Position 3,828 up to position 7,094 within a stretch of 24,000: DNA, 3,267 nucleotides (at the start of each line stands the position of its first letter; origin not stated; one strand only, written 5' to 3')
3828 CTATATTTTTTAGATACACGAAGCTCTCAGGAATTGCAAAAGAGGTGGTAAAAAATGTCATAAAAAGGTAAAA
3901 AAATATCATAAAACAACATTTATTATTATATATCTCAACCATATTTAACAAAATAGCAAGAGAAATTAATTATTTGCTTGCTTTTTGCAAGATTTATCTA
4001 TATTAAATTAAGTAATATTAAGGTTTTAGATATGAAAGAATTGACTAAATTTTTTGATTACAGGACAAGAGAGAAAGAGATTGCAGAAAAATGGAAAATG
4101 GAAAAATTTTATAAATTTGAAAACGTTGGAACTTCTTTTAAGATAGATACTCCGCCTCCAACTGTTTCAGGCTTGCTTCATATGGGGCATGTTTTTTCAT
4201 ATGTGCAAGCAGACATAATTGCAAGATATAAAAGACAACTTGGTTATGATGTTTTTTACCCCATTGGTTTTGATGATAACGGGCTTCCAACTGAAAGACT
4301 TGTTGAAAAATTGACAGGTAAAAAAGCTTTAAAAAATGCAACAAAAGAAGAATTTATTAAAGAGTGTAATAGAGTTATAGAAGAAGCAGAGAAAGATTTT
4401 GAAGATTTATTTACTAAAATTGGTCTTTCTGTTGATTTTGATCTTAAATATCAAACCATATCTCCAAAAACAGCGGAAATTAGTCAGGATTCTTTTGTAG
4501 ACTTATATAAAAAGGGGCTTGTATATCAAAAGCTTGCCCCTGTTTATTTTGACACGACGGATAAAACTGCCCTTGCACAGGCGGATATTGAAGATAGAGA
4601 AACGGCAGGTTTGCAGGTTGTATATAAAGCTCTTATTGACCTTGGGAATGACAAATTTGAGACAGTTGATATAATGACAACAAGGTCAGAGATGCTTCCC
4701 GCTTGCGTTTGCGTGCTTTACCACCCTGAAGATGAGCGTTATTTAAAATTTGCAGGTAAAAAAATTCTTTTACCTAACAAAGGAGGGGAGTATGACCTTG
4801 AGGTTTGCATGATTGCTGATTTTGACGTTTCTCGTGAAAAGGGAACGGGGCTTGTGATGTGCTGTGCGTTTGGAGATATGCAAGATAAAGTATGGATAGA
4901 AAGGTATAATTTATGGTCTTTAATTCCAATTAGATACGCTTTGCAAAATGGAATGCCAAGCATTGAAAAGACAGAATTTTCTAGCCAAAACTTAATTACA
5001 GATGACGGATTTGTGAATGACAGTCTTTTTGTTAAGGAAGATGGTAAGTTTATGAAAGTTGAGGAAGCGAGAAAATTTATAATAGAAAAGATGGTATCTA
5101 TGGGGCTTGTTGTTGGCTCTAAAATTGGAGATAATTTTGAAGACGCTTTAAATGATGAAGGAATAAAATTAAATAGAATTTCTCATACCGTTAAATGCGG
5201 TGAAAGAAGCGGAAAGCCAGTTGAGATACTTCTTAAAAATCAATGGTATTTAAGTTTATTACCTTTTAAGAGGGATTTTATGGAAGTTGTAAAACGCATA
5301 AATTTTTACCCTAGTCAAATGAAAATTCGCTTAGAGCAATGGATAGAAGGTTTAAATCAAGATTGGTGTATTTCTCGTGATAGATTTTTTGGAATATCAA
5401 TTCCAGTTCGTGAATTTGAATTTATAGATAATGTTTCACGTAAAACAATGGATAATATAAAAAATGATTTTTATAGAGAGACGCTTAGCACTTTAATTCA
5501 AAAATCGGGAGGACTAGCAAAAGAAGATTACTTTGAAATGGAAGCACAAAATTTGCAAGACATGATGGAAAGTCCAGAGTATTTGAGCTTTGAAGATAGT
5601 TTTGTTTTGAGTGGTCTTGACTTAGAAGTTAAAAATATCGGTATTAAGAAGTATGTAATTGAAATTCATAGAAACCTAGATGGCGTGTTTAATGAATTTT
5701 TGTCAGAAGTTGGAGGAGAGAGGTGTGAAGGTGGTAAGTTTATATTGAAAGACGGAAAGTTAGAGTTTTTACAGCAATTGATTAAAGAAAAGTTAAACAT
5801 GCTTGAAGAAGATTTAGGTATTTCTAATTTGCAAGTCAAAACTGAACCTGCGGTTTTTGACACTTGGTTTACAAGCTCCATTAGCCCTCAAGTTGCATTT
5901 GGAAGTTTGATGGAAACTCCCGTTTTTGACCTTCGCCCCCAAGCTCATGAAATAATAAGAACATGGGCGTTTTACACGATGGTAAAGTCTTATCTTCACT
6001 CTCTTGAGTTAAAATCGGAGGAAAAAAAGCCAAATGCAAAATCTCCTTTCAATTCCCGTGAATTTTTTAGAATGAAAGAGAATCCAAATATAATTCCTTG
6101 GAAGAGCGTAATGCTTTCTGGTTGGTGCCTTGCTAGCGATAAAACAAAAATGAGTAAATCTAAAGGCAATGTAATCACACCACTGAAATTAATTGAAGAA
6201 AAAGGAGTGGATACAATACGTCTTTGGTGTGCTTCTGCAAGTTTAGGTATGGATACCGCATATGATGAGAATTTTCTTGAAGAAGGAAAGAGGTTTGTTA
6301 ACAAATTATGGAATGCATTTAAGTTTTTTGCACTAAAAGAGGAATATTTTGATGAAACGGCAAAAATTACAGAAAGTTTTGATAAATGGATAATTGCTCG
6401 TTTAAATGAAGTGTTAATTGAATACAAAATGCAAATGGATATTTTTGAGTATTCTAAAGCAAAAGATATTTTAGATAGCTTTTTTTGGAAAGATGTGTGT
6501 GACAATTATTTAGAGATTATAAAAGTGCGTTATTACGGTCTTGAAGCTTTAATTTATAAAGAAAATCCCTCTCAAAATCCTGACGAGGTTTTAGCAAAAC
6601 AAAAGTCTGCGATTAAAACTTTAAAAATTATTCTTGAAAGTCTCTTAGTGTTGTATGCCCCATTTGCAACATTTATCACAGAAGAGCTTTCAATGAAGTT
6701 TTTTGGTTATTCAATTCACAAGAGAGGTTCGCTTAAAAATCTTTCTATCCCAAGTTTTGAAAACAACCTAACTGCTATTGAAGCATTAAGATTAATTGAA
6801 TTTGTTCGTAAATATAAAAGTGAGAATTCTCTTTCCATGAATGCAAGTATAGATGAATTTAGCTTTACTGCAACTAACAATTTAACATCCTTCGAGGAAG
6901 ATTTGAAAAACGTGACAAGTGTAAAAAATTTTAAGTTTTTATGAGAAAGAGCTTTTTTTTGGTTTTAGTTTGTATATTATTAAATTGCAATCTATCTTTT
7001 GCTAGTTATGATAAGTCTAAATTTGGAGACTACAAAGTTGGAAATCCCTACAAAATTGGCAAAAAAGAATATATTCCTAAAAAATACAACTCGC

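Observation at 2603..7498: Cluster of four parS centromere sites hidden inside pepP, valS and rlpA coding sequence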

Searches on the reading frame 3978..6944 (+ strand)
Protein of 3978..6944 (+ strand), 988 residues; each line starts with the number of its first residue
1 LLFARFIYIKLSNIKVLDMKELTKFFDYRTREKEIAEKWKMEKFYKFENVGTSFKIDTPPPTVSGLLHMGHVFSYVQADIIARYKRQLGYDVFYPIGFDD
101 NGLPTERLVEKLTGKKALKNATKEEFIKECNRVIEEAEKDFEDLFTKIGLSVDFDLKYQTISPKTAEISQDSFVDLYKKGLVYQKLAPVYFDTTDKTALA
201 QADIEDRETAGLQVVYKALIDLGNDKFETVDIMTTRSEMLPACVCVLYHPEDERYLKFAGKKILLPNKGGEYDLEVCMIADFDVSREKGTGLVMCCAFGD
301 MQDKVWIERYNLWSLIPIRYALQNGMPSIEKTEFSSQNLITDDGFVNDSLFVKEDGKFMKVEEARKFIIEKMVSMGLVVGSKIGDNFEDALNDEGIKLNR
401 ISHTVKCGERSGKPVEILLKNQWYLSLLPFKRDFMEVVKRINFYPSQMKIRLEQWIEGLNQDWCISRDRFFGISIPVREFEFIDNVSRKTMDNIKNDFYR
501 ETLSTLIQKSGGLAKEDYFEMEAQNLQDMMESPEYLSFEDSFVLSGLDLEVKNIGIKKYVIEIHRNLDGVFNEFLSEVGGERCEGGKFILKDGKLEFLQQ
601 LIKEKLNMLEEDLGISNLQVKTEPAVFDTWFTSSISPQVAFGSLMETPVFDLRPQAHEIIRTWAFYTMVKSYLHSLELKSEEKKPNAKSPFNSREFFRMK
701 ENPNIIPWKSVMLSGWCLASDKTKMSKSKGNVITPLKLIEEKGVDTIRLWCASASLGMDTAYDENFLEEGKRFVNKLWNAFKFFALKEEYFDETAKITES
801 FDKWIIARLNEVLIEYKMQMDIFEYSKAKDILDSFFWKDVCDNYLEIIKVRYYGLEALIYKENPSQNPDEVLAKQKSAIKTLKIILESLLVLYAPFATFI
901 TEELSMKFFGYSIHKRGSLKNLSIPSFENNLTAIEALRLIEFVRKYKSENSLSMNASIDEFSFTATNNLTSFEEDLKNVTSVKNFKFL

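Call 6: search_protein_families(library=ncbifam, proteins=[window:3978-6944:+])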
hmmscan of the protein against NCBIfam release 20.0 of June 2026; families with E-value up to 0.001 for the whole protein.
window:3978-6944:+ (988 aa): 20 families
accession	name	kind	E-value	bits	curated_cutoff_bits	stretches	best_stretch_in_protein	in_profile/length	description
NF009687.0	PRK13208.1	equivalog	3.3e-223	743.3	738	3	19-477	3-412/801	valine--tRNA ligase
NF000540.1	alt_ValS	exception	3.7e-167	557.8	900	3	32-477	10-446/827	valine--tRNA ligase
TIGR00422.1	valS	equivalog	3.6e-151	505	612.1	2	24-478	3-416/863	valine--tRNA ligase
NF004349.1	PRK05729.1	equivalog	4e-119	399.2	704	2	24-477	2-408/860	valine--tRNA ligase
TIGR00392.1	ileS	equivalog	2e-85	287.7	621.4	2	348-920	381-799/861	isoleucine--tRNA ligase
NF011492.0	PRK14900.1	equivalog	4.5e-62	210.2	1783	3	18-305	5-293/1044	valine--tRNA ligase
NF008957.0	PRK12300.1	subfamily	9.4e-45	152.9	677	3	30-266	8-255/946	leucine--tRNA ligase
NF000257.1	MupA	exception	7e-42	143.2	1900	2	29-246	6-230/1024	mupirocin-resistant isoleucine--tRNA ligase MupA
TIGR00396.1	leuS_bact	equivalog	3.8e-41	141.1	548.4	2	32-207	7-170/843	leucine--tRNA ligase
NF000258.1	MupB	exception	1.6e-37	128.9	1900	2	32-478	9-456/1033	mupirocin-resistant isoleucine--tRNA ligase MupB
NF040702.1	ileS_w_GNAT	exception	1.2e-36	125.8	1999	3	706-857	760-918/1100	isoleucine--tRNA ligase, N-acetyltransferase domain-containing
TIGR00395.1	leuS_arch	equivalog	6e-33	113.9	648.5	2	710-947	607-810/938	leucine--tRNA ligase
TIGR00398.1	metG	equivalog_domain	2.9e-32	112.1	336.35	3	56-202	3-133/530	methionine--tRNA ligase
NF001100.0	PRK00133.1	equivalog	2e-23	82.8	587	2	62-200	15-137/676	methionine--tRNA ligase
NF008900.0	PRK12267.1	equivalog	1.8e-22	79.6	598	2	707-829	283-411/648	methionine--tRNA ligase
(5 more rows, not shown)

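Call 7: search_protein_families(library=pfam, proteins=[window:3978-6944:+])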
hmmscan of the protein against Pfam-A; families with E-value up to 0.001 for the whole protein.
window:3978-6944:+ (988 aa): 4 families
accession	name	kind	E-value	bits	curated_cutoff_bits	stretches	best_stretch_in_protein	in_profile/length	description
PF00133.28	tRNA-synt_1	-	1.2e-69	235.6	22.7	2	35-495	2-264/414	tRNA synthetases class I (I, L, M and V)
PF09334.17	tRNA-synt_1g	-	5.5e-27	95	20.1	1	56-205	3-136/391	tRNA synthetases class I (M)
PF08264.19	Anticodon_1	-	5.2e-20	72.3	25.1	1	802-958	1-144/148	Anticodon-binding domain of tRNA ligase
PF01406.26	tRNA-synt_1e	-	2.1e-09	37.6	27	1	61-204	17-144/301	tRNA synthetases class I (C) catalytic domain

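Call 15: find_related_loci(query=window:3978-6944:+, collection=genome_contigs, flank=10000)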
Query window:3978-6944:+ (988 aa) in genome_contigs; peptide patterns used: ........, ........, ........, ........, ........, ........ (x = any residue, [..] = any of these).
17 stretches matched a pattern, but none encodes a relative of the query by tblastn (E <= 1e-3).
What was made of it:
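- Tried and rejected: A first genome_contigs scan with the ValRS protein found nothing (call 15).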

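Call 16: find_homologous_proteins(query=window:3978-6944:+, max_evalue=1e-30)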
Query window:3978-6944:+ (988 aa): 7988 proteins with E <= 1e-30 among 8000 candidates; the best 120 are listed.
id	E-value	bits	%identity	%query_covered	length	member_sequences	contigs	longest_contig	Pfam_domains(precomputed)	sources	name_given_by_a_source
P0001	0.0e+0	2199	100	98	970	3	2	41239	PF09334.18,PF01406.26,PF08264.20,PF00133.29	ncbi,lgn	-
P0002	0.0e+0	1642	74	98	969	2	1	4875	PF09334.18,PF01406.26,PF08264.20,PF00133.29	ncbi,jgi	jgi:valyl-tRNA synthetase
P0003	0.0e+0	1503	68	98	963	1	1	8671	PF09334.18,PF01406.26,PF08264.20,PF00133.29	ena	-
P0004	0.0e+0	1470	67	98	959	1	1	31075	PF09334.18,PF01406.26,PF08264.20,PF00133.29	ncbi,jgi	jgi:valyl-tRNA synthetase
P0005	0.0e+0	1376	65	98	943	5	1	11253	PF09334.18,PF01406.26,PF08264.20,PF00133.29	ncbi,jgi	jgi:valyl-tRNA synthetase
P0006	0.0e+0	1372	63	98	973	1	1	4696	PF09334.18,PF01406.26,PF08264.20,PF00133.29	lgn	-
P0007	0.0e+0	1348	63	98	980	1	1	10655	PF09334.18,PF01406.26,PF08264.20,PF00133.29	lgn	-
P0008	0.0e+0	1140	55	98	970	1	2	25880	PF09334.18,PF01406.26,PF08264.20,PF00133.29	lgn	-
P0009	0.0e+0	1126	56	98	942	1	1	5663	PF09334.18,PF01406.26,PF08264.20,PF00133.29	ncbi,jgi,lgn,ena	jgi:valyl-tRNA synthetase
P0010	0.0e+0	1018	61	47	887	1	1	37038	PF09334.18,PF01406.26,PF08264.20,PF00133.29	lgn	-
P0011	7.5e-252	857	50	48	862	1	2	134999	PF09334.18,PF01406.26,PF08264.20,PF00133.29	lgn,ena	-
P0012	2.3e-221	756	50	45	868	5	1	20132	PF09334.18,PF01406.26,PF08264.20,PF00133.29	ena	-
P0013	1.1e-220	754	47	46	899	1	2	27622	PF09334.18,PF01406.26,PF08264.20,PF00133.29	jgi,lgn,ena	jgi:valyl-tRNA synthetase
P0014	4.0e-220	752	49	47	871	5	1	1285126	PF09334.18,PF01406.26,PF08264.20,PF00133.29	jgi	jgi:valyl-tRNA synthetase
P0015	4.3e-212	725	47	47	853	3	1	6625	PF09334.18,PF01406.26,PF08264.20,PF13603.13,PF00133.29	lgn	-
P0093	2.6e-188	646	43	38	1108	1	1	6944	PF09334.18,PF04480.19,PF01406.26,PF08264.20,PF13603.13,PF00133.29,PF18741.8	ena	-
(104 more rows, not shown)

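Call 17: find_encoding_contigs(protein=P0001, flank=10000, max_places=4)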
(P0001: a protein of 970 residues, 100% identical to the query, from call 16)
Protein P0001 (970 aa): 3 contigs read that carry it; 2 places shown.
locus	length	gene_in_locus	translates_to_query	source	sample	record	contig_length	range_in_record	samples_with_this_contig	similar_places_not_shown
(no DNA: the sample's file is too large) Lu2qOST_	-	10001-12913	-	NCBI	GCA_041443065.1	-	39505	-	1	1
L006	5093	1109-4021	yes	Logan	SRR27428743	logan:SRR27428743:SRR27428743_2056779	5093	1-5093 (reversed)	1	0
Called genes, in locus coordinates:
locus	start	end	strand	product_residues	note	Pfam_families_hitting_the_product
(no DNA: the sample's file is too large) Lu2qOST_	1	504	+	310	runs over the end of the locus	PF13793:Pribosyltran_N, PF00156:Pribosyltran, PF14572:Pribosyl_synth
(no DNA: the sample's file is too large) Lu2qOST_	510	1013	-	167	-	-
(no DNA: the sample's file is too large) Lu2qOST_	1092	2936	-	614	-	PF02518:HATPase_c (weak), PF13589:HATPase_c_3, PF00183:HSP90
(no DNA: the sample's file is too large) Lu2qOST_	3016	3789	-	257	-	PF10502:Peptidase_S26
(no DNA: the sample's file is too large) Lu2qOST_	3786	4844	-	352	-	PF00044:Gp_dh_N, PF02800:Gp_dh_C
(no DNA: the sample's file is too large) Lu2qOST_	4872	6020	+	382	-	PF13576:Pentapeptide_3 (faint), PF00805:Pentapeptide (faint), PF13599:Pentapeptide_4 (weak)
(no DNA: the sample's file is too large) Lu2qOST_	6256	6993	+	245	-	PF02129:Peptidase_S15, PF12146:Hydrolase_4, PF00326:Peptidase_S9 (faint)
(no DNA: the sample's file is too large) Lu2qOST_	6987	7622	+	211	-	PF01128:IspD, PF12804:NTP_transf_3 (weak)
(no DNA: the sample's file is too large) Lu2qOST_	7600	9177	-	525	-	PF01321:Creatinase_N, PF16189:Creatinase_N_2, PF00557:Peptidase_M24, PF16188:Peptidase_M24_C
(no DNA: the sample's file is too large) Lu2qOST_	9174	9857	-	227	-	PF01427:Peptidase_M15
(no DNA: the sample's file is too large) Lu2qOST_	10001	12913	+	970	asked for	PF00133:tRNA-synt_1, PF01406:tRNA-synt_1e (weak), PF09334:tRNA-synt_1g, PF00133:tRNA-synt_1, PF08264:Anticodon_1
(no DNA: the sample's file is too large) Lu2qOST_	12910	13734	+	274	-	PF03330:DPBB_1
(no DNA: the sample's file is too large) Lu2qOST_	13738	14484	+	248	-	PF17773:UPF0176_N, PF00581:Rhodanese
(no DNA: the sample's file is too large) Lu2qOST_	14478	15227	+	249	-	PF01678:DAP_epimerase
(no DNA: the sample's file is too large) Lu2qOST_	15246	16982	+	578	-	PF00501:AMP-binding, PF23562:AMP-binding_C_3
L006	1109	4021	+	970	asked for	PF00133:tRNA-synt_1, PF01406:tRNA-synt_1e (weak), PF09334:tRNA-synt_1g, PF00133:tRNA-synt_1, PF08264:Anticodon_1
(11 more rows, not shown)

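Call 18: find_encoding_contigs(protein=P0004, flank=10000, max_places=3)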
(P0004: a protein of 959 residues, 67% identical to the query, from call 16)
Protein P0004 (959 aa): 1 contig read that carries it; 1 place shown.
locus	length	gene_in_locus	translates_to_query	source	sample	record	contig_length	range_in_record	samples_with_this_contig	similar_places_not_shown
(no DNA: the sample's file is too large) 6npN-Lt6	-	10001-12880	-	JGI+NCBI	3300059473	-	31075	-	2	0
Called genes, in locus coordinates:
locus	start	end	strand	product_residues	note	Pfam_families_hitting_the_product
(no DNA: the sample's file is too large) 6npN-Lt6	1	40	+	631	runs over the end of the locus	PF01553:Acyltransferase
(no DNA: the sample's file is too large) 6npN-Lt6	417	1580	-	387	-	PF02670:DXP_reductoisom, PF08436:DXP_redisom_C, PF13288:DXPR_C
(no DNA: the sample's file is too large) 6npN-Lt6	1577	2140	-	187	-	PF00227:Proteasome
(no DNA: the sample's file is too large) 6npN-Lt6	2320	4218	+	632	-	PF06480:FtsH_ext (weak), PF05496:RuvB_N (faint), PF00004:AAA, PF17862:AAA_lid_3, PF01434:Peptidase_M41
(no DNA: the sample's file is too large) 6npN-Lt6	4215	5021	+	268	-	PF06055:ExoD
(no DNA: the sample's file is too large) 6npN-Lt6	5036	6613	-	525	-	PF13454:NAD_binding_9 (faint)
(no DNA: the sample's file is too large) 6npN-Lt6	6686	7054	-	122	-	PF04586:Peptidase_S78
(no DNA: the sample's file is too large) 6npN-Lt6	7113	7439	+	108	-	PF02261:Asp_decarbox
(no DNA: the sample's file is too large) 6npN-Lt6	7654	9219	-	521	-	PF01321:Creatinase_N (weak), PF16189:Creatinase_N_2, PF00557:Peptidase_M24, PF16188:Peptidase_M24_C (weak)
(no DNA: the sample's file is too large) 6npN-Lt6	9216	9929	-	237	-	PF01427:Peptidase_M15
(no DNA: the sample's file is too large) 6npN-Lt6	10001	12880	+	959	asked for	PF00133:tRNA-synt_1, PF01406:tRNA-synt_1e (faint), PF09334:tRNA-synt_1g, PF00133:tRNA-synt_1, PF08264:Anticodon_1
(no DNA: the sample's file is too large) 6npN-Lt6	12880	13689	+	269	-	PF03330:DPBB_1, PF05036:SPOR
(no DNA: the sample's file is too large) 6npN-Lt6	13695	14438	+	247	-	PF17773:UPF0176_N, PF00581:Rhodanese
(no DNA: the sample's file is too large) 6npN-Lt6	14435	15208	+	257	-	PF01678:DAP_epimerase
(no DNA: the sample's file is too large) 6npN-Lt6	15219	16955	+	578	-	PF00501:AMP-binding, PF23562:AMP-binding_C_3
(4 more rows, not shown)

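Call 19: find_encoding_contigs(protein=P0008, flank=10000, max_places=3)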
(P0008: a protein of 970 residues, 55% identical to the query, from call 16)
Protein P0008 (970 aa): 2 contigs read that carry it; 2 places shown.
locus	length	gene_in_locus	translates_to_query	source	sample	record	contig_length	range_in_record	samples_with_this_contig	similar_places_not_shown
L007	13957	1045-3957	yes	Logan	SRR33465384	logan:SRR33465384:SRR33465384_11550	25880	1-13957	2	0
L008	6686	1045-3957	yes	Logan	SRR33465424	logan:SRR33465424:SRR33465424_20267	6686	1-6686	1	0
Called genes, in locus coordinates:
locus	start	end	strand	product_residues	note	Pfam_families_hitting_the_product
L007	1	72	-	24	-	?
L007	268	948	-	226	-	PF01427:Peptidase_M15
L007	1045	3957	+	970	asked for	PF00133:tRNA-synt_1, PF01406:tRNA-synt_1e (faint), PF09334:tRNA-synt_1g, PF00133:tRNA-synt_1, PF08264:Anticodon_1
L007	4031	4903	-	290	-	-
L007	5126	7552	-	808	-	PF02559:CarD_TRCF_RID, PF00270:DEAD, PF04851:ResIII, PF00271:Helicase_C, PF03461:TRCF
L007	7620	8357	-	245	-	PF08543:Phos_pyr_kin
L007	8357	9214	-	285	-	PF04956:TrbC (weak)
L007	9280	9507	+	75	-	PF01722:BolA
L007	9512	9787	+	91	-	PF02575:YbaB_DNA_bd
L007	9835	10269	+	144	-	PF04364:DNA_pol3_chi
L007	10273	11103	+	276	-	PF00348:polyprenyl_synt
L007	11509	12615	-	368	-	PF01520:Amidase_3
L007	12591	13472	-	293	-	PF13177:DNA_pol3_delta2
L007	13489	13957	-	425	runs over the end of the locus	PF05697:Trigger_N, PF00254:FKBP_C, PF05698:Trigger_C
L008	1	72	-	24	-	?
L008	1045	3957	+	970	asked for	PF00133:tRNA-synt_1, PF01406:tRNA-synt_1e (faint), PF09334:tRNA-synt_1g, PF00133:tRNA-synt_1, PF08264:Anticodon_1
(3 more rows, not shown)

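Call 22: find_related_loci(query=A1, collection=metagenome_contigs, flank=10000)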
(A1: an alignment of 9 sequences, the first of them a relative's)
Query A1 (970 aa) in metagenome_contigs; peptide patterns used: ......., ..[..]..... (x = any residue, [..] = any of these).
370 stretches matched a pattern; 257 encode a relative of the query (tblastn E <= 1e-3); the best 80 are kept; 80 distinct loci.
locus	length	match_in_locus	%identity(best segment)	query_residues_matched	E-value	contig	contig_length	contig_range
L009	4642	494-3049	51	17-969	7e-136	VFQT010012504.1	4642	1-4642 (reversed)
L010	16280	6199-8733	46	12-967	2e-129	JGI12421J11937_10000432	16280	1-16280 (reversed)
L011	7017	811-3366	45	1-936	6e-125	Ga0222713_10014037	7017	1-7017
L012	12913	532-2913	49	3-932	7e-124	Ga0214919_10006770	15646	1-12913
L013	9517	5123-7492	42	8-970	1e-111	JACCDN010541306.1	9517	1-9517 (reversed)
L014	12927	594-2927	44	1-940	6e-104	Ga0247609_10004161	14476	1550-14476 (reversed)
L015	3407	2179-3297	46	36-459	5e-106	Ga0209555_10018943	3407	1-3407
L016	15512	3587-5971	40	10-970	4e-102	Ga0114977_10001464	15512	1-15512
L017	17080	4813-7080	44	35-964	1e-101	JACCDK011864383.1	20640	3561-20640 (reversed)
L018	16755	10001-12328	43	21-965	2e-101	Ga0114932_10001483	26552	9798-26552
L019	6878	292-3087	40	1-968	5e-101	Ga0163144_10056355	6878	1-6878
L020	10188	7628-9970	42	21-970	9e-101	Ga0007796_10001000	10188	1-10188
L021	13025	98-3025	38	1-940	2e-99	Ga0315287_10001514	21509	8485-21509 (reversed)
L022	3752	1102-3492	40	8-964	2e-101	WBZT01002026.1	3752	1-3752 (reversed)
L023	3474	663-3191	38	1-936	2e-101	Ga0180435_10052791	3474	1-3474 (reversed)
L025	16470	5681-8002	42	14-945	1e-97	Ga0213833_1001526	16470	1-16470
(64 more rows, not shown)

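Call 23: find_related_loci(query=A1, collection=genome_contigs, flank=10000)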
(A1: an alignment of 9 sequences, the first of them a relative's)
Query A1 (970 aa) in genome_contigs; peptide patterns used: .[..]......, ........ (x = any residue, [..] = any of these).
599 stretches matched a pattern (row limit reached: there are more); 584 encode a relative of the query (tblastn E <= 1e-3); the best 80 are kept; 80 distinct loci.
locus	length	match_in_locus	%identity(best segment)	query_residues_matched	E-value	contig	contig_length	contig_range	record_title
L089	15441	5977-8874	74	1-967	0e+0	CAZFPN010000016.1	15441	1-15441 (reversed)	MAG TPA_asm: uncultured Rickettsiales bacterium isolate SRP278252_co3_540 genome assembly, contig: NODE_6993_length_1544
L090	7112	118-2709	36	4-968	6e-172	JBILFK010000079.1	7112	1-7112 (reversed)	MAG: Rickettsiales bacterium isolate ME2016-08-10_3300042547_group7_bin69 Rohwer_bin1994_scaffold_8364_c1, whole genome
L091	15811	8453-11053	35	1-970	2e-170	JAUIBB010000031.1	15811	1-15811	MAG: Alphaproteobacteria bacterium isolate 6_bin.22 NODE_3410_length_15811_cov_0.942489, whole genome shotgun sequence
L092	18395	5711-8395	35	1-943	7e-166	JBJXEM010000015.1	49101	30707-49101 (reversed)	MAG: Rickettsiales bacterium isolate P.bin.123 k127_2992961, whole genome shotgun sequence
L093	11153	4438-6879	50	1-945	6e-128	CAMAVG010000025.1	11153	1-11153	MAG: Rickettsia typhi isolate LE-02apr19-142 genome assembly, contig: LE-02apr19-C10147, whole genome shotgun sequence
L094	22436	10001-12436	48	1-944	9e-125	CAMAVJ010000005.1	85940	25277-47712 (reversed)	MAG: Rickettsia typhi isolate ME-08apr19-190 genome assembly, contig: ME-08apr19-C494, whole genome shotgun sequence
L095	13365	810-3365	45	1-936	1e-124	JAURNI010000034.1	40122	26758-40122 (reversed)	MAG: Alphaproteobacteria bacterium isolate SFB_Oligo_Co_88 k141_1454595, whole genome shotgun sequence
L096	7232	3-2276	52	39-933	3e-123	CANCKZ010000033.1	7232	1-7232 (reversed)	MAG: Rickettsiales bacterium isolate JR-MC-F-240519-55 genome assembly, contig: JR-MC-F-240519-C11618, whole genome shot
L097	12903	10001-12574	44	1-963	3e-116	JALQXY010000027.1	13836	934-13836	MAG: Rickettsiales bacterium isolate HJD.7 HJD_112340, whole genome shotgun sequence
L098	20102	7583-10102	44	4-966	1e-114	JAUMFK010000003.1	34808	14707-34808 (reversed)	MAG: Rickettsiales bacterium isolate G_RICK NODE_854_length_34808_cov_2.241343, whole genome shotgun sequence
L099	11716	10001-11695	46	1-656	4e-114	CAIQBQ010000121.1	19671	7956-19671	MAG: uncultured Alphaproteobacteria bacterium isolate KTt_bin-0923 genome assembly, contig: bin-0923:121/160, whole geno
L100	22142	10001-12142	46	14-945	3e-114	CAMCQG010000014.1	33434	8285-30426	MAG: Rickettsia typhi isolate MaE-09apr19-268 genome assembly, contig: MaE-09apr19-C1191, whole genome shotgun sequence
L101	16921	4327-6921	46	2-970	8e-114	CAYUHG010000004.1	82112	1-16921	MAG TPA_asm: uncultured Rhizobium sp. isolate SRP219642_co8_395 genome assembly, contig: NODE_197_length_82112_cov_33.53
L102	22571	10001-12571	45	2-970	9e-114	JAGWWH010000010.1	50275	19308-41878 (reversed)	MAG: Proteobacteria bacterium isolate REEB439 contig-150_1066, whole genome shotgun sequence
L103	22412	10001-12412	45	4-970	2e-111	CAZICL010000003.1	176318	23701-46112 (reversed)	MAG TPA_asm: uncultured Rhizobium sp. isolate SRP062349_co2_99 genome assembly, contig: NODE_34_length_176318_cov_30.354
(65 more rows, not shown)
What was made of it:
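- Tried and rejected: A second scan with alignment A1 gave one clade member (L089) and 79 more distant loci (call 23).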

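Call 25: find_encoding_contigs(protein=P0003, flank=10000, max_places=2)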
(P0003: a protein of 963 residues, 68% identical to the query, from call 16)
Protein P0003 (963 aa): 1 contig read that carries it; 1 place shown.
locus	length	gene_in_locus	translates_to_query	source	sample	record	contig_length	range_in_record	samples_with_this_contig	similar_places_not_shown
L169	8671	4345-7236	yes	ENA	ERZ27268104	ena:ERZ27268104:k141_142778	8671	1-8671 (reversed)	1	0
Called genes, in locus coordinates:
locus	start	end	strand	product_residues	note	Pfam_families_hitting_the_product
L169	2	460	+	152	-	?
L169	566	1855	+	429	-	PF01512:Complex1_51K, PF22461:SLBB_2, PF10589:NADH_4Fe-4S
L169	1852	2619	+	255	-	-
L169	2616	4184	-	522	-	PF01321:Creatinase_N, PF16189:Creatinase_N_2, PF00557:Peptidase_M24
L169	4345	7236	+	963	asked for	PF00133:tRNA-synt_1, PF01406:tRNA-synt_1e (faint), PF09334:tRNA-synt_1g, PF00133:tRNA-synt_1, PF08264:Anticodon_1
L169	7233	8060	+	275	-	PF03330:DPBB_1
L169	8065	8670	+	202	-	?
